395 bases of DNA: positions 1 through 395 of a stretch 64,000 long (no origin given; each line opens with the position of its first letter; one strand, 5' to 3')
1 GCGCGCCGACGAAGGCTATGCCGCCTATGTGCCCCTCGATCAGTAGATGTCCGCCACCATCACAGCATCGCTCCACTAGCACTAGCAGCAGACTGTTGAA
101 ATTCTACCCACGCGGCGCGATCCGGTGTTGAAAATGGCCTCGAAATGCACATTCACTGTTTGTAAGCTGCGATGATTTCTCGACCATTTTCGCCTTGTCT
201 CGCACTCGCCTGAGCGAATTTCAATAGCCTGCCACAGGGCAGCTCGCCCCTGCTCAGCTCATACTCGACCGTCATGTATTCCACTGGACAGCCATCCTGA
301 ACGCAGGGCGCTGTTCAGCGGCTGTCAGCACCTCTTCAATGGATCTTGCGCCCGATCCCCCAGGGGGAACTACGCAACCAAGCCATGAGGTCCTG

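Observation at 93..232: Family of roughly 140-bp MITE-like palindromic repeats (three copies in 64 kb: 93..232, 15400..15539, 57048..57184)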

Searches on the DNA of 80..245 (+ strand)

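Call 18: search_dna_similar(query=window:80-245:+, collection=plasmids, mode=distant, max_evalue=0.001, max_rows=30)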
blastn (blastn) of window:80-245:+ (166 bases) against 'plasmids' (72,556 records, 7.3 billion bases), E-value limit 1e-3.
No match.
